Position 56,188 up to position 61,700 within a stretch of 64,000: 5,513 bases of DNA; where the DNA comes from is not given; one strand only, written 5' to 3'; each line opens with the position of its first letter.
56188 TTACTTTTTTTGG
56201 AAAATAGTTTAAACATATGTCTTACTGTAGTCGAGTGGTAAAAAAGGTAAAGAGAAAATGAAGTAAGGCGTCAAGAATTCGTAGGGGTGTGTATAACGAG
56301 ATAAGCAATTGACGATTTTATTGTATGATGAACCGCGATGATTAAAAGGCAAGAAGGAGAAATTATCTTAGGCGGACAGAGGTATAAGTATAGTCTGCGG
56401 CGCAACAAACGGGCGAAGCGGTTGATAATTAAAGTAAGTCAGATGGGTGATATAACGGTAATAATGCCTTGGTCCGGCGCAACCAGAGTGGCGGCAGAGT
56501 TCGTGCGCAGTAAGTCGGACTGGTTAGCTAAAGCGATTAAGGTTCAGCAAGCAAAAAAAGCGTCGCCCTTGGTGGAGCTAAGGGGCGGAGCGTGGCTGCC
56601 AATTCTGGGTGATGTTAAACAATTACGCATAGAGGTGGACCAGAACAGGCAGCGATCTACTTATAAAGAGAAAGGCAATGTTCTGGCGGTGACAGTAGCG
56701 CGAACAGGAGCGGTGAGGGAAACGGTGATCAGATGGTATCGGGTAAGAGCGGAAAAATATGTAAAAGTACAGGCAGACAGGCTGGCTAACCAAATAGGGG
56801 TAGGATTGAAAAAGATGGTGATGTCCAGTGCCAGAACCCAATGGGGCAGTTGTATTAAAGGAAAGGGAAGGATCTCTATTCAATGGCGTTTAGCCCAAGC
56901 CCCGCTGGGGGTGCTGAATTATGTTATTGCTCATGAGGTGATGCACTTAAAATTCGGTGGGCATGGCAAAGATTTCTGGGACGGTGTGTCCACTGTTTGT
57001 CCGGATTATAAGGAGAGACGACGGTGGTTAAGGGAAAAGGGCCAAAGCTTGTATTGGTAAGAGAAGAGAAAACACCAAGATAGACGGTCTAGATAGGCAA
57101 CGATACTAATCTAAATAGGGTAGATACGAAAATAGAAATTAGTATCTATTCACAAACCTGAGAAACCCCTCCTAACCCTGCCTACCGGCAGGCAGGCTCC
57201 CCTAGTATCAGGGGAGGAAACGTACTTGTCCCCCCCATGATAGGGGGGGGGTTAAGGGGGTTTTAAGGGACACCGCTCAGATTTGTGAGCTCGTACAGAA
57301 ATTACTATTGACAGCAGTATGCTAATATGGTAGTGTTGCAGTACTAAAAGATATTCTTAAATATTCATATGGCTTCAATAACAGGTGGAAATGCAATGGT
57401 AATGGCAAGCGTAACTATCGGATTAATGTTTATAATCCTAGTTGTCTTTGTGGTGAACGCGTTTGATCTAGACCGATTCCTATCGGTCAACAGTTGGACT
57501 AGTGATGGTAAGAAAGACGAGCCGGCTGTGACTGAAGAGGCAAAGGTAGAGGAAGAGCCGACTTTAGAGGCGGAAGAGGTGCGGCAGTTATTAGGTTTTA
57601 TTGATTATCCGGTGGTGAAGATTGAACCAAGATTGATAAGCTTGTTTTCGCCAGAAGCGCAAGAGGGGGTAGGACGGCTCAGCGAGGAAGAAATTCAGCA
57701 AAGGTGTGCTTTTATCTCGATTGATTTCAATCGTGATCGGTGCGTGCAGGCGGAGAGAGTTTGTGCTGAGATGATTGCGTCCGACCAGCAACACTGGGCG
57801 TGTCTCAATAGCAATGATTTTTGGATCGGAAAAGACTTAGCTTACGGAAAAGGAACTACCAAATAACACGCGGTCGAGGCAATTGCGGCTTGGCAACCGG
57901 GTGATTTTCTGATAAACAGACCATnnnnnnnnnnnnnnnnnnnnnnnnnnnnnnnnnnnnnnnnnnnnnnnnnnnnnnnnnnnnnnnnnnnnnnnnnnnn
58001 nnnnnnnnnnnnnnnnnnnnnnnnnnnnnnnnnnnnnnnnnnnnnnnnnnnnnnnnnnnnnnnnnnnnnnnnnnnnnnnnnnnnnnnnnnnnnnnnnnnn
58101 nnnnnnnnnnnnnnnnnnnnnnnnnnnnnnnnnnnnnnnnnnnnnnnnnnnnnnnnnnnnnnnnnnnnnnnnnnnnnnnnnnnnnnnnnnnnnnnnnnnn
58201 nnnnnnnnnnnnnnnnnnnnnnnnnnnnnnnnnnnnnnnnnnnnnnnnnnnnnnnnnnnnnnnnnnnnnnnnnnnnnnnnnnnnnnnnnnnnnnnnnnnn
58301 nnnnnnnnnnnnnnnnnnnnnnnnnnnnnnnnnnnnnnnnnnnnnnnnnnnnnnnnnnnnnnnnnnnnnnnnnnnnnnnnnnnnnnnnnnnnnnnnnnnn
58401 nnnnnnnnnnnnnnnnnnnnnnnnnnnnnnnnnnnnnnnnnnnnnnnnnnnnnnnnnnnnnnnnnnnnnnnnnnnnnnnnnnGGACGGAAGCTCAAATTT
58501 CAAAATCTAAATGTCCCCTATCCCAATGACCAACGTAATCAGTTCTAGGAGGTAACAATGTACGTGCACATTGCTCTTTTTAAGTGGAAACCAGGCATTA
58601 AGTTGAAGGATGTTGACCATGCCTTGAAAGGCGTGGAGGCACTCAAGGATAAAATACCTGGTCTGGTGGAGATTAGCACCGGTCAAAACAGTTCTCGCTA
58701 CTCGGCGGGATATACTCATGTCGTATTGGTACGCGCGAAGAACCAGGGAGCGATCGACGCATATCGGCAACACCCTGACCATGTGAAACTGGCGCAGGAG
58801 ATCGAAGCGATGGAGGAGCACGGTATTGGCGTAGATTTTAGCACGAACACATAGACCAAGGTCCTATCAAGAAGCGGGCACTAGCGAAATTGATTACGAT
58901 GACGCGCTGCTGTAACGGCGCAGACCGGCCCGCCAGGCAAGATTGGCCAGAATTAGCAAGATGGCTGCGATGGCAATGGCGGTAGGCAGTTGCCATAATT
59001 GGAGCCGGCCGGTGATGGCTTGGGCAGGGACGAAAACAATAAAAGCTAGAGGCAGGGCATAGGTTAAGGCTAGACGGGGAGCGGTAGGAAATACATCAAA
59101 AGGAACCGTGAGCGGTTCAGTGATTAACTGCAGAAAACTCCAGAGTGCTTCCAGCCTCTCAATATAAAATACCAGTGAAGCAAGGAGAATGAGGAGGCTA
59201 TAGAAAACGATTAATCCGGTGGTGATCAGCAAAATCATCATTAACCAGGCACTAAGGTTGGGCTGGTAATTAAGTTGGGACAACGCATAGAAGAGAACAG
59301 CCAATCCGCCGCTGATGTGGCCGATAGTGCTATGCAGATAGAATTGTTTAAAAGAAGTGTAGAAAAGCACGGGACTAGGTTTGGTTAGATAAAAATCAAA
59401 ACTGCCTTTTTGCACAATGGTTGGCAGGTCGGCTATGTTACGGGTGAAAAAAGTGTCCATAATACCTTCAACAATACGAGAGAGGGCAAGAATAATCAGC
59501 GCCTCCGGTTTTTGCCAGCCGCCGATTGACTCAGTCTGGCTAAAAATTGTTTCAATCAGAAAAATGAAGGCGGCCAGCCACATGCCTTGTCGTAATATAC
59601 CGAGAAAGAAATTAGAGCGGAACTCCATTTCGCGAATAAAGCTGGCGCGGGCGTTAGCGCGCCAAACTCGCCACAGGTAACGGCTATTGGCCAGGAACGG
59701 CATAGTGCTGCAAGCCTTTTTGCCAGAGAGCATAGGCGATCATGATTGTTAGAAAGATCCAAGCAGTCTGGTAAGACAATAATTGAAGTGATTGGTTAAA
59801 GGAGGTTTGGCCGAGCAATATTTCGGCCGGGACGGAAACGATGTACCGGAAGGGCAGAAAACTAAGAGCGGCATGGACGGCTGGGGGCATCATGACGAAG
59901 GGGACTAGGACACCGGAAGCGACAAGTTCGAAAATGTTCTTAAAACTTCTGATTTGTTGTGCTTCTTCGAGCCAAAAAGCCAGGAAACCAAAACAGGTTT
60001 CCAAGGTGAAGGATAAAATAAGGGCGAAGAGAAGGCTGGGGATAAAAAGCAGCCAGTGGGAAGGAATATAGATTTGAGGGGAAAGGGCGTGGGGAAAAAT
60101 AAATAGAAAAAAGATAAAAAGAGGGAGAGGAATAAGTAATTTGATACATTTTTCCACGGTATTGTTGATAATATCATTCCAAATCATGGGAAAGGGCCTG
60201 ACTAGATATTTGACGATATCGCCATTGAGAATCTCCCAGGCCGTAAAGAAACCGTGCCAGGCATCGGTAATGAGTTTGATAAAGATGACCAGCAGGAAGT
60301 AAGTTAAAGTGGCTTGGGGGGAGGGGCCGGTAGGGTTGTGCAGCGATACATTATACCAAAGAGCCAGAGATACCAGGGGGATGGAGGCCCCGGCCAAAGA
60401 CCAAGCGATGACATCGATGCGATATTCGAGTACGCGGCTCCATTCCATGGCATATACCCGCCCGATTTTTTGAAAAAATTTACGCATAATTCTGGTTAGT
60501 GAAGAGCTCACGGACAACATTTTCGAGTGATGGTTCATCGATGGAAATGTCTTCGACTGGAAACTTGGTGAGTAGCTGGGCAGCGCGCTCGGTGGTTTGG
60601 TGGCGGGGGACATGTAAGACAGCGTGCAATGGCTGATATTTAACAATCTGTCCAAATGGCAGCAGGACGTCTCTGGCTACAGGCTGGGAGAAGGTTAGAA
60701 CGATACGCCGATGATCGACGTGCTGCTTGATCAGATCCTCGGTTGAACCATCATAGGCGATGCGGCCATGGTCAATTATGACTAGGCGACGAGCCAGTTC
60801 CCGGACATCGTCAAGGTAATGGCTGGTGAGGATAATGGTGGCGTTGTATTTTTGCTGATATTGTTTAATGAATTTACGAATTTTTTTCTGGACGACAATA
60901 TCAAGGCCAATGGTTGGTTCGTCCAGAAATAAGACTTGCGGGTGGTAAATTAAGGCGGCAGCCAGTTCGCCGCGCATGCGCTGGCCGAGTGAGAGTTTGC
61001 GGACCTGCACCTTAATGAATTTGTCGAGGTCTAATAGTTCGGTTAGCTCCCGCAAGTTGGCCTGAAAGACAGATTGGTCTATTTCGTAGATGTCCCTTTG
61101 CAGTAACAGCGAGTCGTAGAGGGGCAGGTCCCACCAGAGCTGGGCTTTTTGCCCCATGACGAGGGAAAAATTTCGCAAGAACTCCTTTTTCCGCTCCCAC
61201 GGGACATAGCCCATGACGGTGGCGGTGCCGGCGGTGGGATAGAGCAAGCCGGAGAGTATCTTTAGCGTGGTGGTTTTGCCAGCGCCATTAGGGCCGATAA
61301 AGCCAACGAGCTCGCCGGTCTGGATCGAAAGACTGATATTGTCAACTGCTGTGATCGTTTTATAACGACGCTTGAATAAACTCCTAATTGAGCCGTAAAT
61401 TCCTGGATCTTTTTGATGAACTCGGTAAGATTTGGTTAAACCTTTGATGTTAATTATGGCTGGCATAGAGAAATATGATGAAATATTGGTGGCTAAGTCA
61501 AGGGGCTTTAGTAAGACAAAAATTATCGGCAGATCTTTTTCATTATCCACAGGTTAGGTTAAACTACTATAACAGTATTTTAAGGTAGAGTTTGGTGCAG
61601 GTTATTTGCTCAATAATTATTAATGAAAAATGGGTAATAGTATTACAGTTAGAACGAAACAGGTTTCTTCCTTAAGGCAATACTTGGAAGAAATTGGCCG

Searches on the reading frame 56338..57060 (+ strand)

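Call 41: search_protein_families(library=pfam, proteins=[window:56338-57060:+], max_evalue=0.001)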
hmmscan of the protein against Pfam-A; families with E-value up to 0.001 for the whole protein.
window:56338-57060:+ (240 aa): 1 family
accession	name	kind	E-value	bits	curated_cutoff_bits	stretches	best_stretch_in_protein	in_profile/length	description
PF01863.23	YgjP-like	-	9.8e-47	160.1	26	1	27-233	1-206/207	YgjP-like, metallopeptidase domain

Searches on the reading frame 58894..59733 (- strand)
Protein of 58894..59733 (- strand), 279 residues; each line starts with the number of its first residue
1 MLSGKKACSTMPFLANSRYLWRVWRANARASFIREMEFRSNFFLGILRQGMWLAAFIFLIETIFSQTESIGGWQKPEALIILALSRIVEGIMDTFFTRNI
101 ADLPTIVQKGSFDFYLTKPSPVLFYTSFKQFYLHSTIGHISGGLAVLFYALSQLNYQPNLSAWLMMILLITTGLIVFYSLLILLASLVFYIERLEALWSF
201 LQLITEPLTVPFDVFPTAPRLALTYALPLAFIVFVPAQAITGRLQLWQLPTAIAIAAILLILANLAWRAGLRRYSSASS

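Call 43: search_protein_families(library=pfam, proteins=[window:58894-59733:-], max_evalue=0.001)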
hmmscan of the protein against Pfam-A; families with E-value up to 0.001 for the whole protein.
window:58894-59733:- (279 aa): 1 family
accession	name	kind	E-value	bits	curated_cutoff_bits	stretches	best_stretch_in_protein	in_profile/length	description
PF06182.17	ABC2_membrane_6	-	6.1e-44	150.9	22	1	52-278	3-229/229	ABC-2 family transporter protein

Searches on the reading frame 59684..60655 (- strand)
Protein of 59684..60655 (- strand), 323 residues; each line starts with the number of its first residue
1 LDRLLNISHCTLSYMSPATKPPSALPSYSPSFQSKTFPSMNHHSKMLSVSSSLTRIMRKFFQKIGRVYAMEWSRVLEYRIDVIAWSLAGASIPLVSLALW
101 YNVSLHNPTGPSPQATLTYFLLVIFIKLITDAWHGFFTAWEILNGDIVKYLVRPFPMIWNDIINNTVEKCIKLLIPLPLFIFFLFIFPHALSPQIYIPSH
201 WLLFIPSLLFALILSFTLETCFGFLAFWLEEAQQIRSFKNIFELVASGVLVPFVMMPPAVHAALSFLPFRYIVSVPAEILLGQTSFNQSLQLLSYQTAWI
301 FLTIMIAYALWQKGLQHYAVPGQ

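Call 43: search_protein_families(library=pfam, proteins=[window:59684-60655:-], max_evalue=0.001)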
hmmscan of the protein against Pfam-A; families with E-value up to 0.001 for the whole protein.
window:59684-60655:- (323 aa): 1 family
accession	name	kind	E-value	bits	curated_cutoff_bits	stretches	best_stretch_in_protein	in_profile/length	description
PF06182.17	ABC2_membrane_6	-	7.5e-15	55.8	22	1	119-319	35-226/229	ABC-2 family transporter protein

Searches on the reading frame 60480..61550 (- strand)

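Call 43: search_protein_families(library=pfam, proteins=[window:60480-61550:-], max_evalue=0.001)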
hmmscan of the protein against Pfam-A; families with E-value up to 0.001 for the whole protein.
window:60480-61550:- (356 aa): 2 families
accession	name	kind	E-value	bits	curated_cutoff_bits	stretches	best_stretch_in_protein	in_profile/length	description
PF00005.33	ABC_tran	-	2.1e-26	93.6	25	1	70-213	2-136/137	ABC transporter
PF13304.12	AAA_21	-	4.2e-12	47.2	27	1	181-244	233-298/304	AAA domain, putative AbiEii toxin, Type IV TA system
